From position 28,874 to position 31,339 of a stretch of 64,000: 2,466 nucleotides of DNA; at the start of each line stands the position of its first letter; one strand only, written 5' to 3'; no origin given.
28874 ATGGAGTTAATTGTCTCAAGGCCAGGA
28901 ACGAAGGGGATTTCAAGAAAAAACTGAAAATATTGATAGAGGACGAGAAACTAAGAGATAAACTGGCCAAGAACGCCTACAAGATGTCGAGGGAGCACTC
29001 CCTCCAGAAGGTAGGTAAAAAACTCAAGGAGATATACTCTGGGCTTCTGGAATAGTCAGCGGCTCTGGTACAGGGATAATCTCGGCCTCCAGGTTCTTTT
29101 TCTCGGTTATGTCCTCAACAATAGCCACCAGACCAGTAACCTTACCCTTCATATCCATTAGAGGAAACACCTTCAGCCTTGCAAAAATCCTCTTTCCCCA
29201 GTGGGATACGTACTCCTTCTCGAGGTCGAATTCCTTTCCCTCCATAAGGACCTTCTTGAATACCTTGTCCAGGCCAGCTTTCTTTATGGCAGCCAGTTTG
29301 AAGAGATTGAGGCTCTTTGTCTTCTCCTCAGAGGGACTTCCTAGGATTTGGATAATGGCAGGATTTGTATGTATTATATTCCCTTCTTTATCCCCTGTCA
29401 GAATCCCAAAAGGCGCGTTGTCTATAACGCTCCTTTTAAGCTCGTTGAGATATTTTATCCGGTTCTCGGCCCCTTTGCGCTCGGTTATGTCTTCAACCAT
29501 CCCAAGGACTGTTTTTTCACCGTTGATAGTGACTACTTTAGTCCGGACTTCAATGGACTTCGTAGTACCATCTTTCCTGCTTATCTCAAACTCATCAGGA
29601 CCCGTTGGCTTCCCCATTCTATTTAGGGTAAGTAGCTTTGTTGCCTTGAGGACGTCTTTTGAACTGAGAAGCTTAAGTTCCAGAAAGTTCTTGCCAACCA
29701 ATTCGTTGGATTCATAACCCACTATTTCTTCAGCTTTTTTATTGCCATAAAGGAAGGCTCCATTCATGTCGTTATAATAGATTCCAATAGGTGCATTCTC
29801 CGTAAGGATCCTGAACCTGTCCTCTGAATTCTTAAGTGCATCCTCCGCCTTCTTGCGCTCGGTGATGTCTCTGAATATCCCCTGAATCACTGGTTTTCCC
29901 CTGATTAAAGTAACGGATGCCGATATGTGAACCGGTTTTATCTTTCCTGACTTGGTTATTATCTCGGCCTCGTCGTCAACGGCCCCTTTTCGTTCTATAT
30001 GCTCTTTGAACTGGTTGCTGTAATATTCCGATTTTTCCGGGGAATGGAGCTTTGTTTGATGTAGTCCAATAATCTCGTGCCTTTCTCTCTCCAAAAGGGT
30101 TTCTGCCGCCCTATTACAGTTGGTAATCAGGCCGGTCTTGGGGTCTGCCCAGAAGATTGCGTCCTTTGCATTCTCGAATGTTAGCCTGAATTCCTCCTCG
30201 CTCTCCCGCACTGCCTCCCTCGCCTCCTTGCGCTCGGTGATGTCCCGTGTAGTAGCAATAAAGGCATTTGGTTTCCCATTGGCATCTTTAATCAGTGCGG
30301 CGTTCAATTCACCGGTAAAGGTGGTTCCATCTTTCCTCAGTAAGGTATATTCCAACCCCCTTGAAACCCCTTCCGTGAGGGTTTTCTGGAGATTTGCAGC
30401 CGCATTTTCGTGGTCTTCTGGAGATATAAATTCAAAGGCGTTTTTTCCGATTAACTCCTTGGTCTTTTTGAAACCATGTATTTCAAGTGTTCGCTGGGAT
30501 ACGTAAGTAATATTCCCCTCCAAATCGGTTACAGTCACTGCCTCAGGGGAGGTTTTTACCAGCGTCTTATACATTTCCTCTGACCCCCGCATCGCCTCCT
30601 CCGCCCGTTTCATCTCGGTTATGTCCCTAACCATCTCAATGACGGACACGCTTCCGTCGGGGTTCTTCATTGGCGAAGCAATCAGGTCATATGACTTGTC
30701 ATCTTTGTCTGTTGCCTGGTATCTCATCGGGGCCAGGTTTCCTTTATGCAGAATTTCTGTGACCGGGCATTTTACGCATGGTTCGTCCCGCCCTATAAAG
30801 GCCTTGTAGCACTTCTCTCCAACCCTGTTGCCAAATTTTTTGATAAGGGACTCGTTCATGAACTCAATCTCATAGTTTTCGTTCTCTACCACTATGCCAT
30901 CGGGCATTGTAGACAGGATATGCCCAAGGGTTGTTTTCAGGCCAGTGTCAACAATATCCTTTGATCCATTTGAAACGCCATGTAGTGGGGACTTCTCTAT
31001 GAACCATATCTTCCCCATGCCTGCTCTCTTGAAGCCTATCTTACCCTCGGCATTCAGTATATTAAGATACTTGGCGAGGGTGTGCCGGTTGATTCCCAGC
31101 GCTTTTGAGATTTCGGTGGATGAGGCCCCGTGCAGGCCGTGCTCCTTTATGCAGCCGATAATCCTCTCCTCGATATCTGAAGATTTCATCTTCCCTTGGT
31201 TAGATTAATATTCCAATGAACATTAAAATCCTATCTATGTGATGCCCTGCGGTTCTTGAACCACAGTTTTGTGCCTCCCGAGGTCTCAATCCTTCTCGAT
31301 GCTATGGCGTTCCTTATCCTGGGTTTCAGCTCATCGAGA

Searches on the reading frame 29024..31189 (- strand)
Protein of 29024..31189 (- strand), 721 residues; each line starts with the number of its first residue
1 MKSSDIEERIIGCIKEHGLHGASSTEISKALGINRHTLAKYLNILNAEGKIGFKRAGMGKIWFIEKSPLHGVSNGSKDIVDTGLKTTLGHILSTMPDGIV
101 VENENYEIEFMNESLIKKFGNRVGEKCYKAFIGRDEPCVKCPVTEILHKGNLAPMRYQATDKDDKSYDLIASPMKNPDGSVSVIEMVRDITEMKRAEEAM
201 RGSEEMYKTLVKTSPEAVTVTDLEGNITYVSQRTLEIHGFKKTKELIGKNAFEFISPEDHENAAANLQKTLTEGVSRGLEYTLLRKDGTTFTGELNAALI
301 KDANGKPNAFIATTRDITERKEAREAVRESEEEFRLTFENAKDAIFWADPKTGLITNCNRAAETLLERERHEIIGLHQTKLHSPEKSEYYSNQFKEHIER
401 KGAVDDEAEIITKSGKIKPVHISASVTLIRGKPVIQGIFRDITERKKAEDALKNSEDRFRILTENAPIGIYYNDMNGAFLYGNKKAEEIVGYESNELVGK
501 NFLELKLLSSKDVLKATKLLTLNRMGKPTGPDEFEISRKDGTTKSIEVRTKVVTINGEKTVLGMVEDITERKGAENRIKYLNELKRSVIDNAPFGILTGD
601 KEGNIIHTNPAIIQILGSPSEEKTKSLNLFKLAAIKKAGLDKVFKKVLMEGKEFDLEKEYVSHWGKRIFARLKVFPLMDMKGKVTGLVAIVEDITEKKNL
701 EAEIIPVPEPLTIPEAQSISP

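Call 75: search_protein_families(library=pfam, proteins=[window:29024-31189:-], max_evalue=0.0001)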
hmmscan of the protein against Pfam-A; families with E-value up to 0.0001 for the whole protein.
window:29024-31189:- (721 aa): 9 families
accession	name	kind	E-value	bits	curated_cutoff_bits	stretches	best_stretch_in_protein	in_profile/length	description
PF13426.13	PAS_9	-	2.6e-64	214.4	27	5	215-319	1-103/103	PAS domain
PF00989.32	PAS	-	3.6e-49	165.9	22.6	4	205-317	1-113/113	PAS fold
PF08448.16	PAS_4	-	6.8e-43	145.8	23.1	2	213-322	3-110/110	PAS fold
PF13188.13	PAS_8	-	1.9e-32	110.5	21.8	3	458-502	2-47/65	PAS domain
PF08447.18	PAS_3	-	7.1e-24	84.3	25.6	2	228-313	2-88/89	PAS fold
PF24820.1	Diguanyl_cycl_sensor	-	4.8e-10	39.8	28.1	0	342-441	6-109/109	Diguanylate cyclase-like sensor domain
PF12860.13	PAS_7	-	7e-08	33.1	27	0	589-699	1-112/115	PAS fold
PF14598.12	PAS_11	-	6.4e-07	29.8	25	0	219-322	6-108/109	PAS domain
PF21370.4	PAS_GdpP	-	5.4e-05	23.9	27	0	91-121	8-38/90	Cyclic-di-AMP phosphodiesterase GdpP-like, PAS domain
